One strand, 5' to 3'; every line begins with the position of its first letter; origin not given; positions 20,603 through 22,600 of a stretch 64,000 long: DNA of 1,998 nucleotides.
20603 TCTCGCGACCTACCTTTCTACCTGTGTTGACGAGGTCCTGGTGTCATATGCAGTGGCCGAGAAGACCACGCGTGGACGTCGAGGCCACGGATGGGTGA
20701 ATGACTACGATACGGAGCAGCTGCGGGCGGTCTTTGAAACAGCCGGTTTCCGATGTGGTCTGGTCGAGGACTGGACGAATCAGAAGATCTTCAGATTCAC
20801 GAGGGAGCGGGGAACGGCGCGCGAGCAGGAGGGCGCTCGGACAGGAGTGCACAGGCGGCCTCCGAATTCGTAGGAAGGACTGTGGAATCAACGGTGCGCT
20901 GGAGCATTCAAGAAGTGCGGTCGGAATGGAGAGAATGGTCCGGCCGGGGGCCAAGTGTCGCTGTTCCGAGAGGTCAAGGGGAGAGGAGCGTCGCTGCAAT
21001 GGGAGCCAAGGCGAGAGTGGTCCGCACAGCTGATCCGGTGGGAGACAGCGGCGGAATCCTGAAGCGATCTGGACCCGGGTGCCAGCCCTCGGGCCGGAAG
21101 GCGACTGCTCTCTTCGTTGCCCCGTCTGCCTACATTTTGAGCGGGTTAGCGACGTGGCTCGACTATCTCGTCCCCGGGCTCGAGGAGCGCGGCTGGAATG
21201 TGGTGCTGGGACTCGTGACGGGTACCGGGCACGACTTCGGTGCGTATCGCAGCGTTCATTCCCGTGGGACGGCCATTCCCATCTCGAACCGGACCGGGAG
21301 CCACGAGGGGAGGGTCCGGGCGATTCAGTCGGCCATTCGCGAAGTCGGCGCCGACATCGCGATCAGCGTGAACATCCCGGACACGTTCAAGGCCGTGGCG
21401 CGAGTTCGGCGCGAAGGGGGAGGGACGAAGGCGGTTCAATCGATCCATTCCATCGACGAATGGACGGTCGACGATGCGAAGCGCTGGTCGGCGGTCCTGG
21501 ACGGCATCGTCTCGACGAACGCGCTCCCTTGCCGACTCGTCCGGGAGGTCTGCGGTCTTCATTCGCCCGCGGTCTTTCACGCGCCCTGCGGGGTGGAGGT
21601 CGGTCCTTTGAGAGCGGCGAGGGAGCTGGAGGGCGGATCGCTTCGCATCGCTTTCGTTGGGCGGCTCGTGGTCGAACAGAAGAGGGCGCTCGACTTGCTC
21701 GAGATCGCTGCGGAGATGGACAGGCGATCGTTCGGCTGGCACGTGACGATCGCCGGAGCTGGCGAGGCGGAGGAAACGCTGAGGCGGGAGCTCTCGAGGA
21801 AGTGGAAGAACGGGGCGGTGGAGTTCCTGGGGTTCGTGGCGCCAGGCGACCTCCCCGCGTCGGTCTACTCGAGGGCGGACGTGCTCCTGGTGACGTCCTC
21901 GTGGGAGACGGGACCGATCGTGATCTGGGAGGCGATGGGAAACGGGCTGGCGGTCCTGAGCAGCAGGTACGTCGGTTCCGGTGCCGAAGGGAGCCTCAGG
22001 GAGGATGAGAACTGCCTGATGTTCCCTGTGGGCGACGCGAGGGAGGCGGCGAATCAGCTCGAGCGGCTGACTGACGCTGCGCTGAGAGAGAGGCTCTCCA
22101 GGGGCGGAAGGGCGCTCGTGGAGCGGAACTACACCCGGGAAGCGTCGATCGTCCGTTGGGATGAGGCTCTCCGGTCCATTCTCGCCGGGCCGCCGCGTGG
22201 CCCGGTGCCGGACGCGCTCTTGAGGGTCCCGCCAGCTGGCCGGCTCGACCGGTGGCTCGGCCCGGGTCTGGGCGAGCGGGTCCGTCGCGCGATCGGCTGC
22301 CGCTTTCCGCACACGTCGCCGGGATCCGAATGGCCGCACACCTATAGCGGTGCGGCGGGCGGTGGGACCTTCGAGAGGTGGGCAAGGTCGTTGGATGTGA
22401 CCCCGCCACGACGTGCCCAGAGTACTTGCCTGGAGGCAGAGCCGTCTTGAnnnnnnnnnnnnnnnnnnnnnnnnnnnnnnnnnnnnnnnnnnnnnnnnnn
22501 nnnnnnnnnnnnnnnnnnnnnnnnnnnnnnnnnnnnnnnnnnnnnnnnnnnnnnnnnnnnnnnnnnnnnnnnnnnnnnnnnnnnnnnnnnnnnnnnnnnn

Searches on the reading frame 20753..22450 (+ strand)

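Call 20: search_protein_families(library=pfam, proteins=[window:20753-22450:+], max_evalue=0.001)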
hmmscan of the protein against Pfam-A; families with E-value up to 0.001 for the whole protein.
window:20753-22450:+ (565 aa): 4 families
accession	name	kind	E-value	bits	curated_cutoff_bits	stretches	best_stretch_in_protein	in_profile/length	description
PF13692.12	Glyco_trans_1_4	-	4.3e-22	79.4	27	1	298-440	3-140/142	Glycosyl transferases group 1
PF00534.26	Glycos_transf_1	-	2.1e-19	70.2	26.4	1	291-453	10-170/172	Glycosyl transferases group 1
PF20706.3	GT4-conflict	-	2.4e-05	24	26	1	272-461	172-372/385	Family 4 Glycosyltransferase in conflict systems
PF13439.12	Glyco_transf_4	-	7e-05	23.4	28.5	1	130-238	2-111/170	Glycosyltransferase Family 4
